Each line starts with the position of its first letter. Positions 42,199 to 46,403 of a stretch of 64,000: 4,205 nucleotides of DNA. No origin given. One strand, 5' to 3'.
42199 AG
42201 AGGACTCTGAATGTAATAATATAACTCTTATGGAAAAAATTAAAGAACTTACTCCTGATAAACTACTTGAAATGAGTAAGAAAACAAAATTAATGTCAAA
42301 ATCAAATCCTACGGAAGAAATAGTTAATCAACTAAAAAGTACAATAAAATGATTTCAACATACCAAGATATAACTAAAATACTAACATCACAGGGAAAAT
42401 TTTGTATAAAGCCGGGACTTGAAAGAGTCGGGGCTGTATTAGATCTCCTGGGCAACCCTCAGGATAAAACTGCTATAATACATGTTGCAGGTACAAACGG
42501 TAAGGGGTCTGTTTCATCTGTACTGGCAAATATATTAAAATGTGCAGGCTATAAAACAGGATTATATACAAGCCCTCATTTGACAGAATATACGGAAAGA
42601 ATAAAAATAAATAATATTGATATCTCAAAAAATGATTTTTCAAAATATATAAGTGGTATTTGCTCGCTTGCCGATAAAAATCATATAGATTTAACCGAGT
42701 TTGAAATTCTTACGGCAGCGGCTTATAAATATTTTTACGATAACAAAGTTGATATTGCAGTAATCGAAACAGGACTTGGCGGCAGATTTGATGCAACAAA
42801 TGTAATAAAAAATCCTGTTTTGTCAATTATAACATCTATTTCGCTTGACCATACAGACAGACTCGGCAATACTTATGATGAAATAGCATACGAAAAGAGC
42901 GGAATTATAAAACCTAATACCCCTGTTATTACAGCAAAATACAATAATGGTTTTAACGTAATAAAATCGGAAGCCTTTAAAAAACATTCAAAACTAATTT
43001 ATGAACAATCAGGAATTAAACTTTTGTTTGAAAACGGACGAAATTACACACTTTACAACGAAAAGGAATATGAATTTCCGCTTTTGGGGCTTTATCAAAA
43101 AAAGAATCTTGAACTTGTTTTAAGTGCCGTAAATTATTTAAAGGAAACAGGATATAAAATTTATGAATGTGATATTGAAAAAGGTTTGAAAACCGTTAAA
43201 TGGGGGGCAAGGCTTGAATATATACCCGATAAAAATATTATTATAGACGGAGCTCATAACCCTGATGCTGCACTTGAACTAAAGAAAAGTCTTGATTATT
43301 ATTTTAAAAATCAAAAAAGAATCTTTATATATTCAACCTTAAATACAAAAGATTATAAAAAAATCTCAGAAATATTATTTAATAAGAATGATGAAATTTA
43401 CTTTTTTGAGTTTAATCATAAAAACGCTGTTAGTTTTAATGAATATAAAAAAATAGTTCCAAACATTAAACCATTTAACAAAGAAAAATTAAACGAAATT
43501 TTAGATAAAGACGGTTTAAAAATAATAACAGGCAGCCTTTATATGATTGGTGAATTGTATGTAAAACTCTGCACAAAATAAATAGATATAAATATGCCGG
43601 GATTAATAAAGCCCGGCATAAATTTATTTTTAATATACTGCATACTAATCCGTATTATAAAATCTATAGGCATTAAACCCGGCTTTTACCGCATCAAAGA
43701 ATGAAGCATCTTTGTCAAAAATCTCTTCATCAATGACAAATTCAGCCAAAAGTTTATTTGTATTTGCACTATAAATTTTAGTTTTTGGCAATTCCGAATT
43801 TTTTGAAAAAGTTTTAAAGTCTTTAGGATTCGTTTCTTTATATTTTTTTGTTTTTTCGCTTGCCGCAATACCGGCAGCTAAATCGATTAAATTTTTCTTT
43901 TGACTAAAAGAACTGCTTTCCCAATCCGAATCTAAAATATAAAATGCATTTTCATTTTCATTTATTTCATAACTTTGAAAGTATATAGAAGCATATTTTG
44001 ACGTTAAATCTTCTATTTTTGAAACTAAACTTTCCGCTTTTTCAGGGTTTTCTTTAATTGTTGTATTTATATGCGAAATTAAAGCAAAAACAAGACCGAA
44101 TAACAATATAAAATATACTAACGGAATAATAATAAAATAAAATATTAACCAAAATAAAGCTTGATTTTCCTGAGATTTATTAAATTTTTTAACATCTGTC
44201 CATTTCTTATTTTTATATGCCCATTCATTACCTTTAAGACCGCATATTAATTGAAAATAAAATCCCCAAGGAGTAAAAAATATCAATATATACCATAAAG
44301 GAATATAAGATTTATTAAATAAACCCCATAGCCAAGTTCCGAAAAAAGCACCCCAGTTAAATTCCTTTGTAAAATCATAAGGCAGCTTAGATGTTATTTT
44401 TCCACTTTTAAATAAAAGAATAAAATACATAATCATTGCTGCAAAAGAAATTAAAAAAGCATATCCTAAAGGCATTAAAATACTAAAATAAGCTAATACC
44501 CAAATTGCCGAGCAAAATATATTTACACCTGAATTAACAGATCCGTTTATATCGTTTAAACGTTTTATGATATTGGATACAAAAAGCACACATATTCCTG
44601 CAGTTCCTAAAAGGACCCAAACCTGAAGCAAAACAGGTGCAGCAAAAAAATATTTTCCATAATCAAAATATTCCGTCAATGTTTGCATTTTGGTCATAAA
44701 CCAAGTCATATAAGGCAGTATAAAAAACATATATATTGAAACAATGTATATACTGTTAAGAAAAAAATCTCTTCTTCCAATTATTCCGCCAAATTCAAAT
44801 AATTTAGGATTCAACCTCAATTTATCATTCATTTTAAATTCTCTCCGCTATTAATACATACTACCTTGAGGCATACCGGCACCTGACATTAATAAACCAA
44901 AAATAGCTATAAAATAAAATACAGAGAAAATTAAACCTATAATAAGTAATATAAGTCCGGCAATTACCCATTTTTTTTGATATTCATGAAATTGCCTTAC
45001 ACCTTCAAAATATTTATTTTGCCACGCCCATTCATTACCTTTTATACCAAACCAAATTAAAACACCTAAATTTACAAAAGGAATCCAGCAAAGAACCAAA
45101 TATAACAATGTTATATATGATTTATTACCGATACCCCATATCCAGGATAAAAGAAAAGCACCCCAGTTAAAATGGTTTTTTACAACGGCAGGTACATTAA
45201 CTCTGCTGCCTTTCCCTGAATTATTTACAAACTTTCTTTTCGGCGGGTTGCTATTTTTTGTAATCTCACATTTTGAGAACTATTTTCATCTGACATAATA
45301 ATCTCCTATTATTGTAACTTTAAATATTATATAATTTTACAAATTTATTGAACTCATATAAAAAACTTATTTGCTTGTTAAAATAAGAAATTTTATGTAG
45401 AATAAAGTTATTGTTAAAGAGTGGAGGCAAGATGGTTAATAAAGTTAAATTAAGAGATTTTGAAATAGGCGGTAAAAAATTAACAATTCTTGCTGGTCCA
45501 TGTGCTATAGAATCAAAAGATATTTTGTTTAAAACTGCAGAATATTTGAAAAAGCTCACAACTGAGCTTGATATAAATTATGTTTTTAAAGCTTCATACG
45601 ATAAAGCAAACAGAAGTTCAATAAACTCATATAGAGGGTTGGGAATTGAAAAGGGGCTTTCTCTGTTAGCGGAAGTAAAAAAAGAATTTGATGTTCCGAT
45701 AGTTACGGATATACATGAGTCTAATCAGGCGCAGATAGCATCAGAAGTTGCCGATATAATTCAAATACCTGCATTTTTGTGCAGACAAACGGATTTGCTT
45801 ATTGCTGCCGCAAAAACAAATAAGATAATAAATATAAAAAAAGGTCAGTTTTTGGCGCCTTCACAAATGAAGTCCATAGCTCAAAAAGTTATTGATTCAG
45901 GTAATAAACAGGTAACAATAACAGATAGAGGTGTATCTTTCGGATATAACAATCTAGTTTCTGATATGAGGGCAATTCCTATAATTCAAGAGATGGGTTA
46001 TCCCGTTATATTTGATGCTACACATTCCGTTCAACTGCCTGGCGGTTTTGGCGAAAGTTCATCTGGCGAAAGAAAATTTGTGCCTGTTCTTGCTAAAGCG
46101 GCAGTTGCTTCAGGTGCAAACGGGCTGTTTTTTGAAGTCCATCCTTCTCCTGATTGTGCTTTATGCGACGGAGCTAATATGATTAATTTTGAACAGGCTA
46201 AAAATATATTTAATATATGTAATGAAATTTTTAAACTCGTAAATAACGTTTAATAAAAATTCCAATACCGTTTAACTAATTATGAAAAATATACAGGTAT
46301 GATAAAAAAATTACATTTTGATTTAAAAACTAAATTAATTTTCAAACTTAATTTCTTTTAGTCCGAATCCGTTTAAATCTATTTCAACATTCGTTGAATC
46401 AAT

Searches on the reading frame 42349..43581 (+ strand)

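Call 62: search_protein_families(library=pfam, proteins=[window:42349-43581:+], max_evalue=0.00001)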
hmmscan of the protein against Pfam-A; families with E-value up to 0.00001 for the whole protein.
window:42349-43581:+ (410 aa): 2 families
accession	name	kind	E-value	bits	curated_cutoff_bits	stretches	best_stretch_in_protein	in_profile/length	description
PF08245.18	Mur_ligase_M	-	6.4e-08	33.2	24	1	46-254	1-193/200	Mur ligase middle domain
PF02875.26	Mur_ligase_C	-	5e-06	27.8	28.4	1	288-361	2-82/127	Mur ligase, glutamate ligase domain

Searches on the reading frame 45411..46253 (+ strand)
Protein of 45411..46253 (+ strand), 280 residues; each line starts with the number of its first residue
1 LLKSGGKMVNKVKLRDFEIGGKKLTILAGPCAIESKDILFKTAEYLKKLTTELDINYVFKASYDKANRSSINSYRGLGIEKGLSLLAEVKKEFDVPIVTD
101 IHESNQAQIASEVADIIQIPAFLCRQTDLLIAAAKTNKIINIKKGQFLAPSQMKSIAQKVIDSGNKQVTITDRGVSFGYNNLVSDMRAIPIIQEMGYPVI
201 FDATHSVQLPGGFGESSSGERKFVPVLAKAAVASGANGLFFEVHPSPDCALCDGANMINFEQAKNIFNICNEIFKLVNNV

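Call 63: search_protein_families(library=pfam, proteins=[window:45411-46253:+], max_evalue=0.00001)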
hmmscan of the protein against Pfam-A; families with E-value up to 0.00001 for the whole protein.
window:45411-46253:+ (280 aa): 1 family
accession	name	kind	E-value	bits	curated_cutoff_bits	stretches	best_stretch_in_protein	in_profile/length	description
PF00793.26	DAHP_synth_1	-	1.1e-76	257.7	25.5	1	20-277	13-268/270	DAHP synthetase I family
